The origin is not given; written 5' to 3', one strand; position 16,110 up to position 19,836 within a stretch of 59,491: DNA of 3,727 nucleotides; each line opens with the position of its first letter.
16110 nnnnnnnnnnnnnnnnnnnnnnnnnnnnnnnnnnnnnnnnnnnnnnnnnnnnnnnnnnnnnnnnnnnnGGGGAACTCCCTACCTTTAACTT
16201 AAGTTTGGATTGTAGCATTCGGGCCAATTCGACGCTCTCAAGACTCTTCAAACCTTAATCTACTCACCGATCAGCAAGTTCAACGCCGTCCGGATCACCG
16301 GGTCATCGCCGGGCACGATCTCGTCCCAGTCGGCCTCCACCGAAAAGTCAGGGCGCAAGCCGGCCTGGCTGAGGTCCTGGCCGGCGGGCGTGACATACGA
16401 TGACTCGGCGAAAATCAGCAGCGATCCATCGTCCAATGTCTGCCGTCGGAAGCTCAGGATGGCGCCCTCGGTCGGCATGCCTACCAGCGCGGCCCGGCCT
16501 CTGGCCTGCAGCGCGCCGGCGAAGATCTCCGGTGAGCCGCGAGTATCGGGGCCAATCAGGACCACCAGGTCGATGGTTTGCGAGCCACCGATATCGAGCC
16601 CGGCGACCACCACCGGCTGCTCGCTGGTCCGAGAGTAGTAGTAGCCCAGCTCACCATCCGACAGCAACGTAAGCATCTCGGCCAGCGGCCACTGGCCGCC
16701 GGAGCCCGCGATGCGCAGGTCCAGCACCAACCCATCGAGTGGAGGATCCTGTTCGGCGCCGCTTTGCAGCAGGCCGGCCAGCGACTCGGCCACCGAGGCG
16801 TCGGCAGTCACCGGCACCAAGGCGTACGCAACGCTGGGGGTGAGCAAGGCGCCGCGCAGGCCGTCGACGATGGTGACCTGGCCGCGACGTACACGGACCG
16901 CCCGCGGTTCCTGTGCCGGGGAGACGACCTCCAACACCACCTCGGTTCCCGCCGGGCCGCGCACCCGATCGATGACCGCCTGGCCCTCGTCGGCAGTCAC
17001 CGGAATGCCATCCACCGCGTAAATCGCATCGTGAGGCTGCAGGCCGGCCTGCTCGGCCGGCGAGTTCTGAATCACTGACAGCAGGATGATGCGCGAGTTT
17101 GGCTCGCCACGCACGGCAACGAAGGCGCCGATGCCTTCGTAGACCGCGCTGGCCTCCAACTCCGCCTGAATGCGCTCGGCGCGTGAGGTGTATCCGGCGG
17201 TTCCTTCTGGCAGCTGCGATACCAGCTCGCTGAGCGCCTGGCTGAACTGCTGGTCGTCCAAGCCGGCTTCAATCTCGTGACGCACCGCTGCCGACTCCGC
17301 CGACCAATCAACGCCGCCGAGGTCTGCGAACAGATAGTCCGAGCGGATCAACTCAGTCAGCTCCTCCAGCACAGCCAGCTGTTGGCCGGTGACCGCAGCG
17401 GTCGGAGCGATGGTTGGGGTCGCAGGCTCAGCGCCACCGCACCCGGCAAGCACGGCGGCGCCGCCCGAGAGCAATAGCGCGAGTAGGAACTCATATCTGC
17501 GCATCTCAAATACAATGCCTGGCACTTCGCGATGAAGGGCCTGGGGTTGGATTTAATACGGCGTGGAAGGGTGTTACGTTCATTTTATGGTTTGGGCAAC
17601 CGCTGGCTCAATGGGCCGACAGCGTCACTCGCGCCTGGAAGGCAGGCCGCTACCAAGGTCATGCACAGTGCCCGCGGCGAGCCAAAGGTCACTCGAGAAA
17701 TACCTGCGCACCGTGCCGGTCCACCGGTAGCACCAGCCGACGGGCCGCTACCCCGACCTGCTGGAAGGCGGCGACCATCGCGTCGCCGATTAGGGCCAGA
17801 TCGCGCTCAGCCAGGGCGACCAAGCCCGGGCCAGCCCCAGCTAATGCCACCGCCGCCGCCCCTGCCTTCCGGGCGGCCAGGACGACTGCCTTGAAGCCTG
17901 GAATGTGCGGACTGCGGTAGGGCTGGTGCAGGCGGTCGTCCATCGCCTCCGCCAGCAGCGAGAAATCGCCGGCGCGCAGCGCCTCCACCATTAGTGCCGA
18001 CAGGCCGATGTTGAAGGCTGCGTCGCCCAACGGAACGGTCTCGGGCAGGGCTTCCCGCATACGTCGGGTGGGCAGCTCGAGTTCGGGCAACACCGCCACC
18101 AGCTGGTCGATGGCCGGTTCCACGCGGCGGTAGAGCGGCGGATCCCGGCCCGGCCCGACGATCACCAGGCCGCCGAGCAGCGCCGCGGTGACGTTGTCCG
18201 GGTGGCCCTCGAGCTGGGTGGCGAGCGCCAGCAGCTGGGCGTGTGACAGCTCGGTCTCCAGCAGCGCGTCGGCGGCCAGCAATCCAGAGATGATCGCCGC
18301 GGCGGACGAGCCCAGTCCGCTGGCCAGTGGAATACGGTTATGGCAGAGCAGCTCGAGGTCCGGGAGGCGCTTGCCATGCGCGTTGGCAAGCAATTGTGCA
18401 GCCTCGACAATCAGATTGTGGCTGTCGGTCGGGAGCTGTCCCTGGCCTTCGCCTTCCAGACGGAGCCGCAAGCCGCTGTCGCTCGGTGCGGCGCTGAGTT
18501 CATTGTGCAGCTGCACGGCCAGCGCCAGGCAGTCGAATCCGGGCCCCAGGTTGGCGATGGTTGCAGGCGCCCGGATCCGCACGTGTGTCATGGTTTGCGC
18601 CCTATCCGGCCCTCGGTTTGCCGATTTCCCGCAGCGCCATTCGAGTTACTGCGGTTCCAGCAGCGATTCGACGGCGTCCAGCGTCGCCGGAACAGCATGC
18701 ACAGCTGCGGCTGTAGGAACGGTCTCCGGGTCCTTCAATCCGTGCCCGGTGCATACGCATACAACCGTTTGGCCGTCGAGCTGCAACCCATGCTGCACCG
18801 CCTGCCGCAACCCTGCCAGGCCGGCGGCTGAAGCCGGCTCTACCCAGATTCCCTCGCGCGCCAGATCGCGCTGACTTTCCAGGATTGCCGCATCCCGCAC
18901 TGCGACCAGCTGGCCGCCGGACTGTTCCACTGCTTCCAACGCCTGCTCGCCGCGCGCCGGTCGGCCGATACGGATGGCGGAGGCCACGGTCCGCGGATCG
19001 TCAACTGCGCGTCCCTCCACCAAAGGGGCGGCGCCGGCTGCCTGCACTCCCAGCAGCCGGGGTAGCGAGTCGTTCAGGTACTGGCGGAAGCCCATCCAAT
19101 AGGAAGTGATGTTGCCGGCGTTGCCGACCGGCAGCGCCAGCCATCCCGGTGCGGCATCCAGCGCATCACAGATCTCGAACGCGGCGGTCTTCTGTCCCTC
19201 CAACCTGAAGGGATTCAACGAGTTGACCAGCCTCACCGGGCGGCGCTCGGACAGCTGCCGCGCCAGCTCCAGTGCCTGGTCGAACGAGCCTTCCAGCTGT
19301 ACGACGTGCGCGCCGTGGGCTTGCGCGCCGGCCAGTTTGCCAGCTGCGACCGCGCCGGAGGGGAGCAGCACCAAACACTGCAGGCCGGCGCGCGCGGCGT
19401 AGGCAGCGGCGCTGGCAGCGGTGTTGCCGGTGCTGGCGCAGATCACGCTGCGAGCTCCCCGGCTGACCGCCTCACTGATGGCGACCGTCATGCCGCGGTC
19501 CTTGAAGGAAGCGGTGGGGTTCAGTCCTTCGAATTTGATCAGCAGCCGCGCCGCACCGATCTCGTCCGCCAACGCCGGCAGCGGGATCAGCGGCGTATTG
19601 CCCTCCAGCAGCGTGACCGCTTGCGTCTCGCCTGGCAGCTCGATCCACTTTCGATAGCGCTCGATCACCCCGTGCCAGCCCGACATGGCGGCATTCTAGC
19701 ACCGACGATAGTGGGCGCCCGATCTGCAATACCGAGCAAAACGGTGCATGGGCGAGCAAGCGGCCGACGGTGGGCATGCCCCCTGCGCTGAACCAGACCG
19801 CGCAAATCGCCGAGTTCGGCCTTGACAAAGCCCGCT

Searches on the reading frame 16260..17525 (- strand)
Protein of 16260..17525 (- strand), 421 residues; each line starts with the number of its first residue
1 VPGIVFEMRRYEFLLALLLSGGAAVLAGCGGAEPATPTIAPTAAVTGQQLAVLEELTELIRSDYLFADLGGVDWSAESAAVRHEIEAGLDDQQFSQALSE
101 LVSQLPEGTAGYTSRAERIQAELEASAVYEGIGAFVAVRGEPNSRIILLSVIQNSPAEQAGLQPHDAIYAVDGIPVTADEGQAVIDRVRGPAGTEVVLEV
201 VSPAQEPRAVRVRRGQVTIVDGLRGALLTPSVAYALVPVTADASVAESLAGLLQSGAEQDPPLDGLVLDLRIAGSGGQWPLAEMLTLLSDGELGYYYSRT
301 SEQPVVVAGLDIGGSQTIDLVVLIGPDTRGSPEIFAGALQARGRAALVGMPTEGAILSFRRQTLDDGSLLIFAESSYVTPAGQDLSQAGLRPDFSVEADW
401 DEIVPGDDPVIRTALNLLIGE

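Call 38: search_protein_families(library=pfam, proteins=[window:16260-17525:-], max_evalue=0.0001)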
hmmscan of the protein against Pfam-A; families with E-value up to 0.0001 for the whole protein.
window:16260-17525:- (421 aa): 4 families
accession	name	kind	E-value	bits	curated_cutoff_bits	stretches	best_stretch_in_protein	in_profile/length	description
PF03572.23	Peptidase_S41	-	1.1e-17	64.6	24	1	261-396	28-165/165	Peptidase family S41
PF17820.7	PDZ_6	-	2e-10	40.7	27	1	150-201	4-53/54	PDZ domain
PF13180.12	PDZ_2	-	2.2e-05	25.1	27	1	144-200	12-67/80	PDZ domain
PF00595.29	PDZ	-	6e-05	23.8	23.2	0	140-200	19-80/81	PDZ domain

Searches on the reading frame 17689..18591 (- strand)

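Call 38: search_protein_families(library=pfam, proteins=[window:17689-18591:-], max_evalue=0.0001)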
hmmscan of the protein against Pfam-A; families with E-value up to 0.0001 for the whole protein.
window:17689-18591:- (300 aa): 2 families
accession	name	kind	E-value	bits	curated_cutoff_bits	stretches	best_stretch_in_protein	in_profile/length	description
PF00288.32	GHMP_kinases_N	-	5.3e-18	65.5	22.3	1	59-141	1-87/87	GHMP kinases N terminal domain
PF08544.19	GHMP_kinases_C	-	7.9e-10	39.4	21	1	201-274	1-81/85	GHMP kinases C terminal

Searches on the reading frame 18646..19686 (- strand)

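Call 38: search_protein_families(library=pfam, proteins=[window:18646-19686:-], max_evalue=0.0001)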
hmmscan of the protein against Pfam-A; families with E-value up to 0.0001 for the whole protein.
window:18646-19686:- (346 aa): 1 family
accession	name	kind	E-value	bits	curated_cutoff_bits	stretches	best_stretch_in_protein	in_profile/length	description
PF00291.31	PALP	-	8.8e-76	255.5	35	1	24-314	1-295/295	Pyridoxal-phosphate dependent enzyme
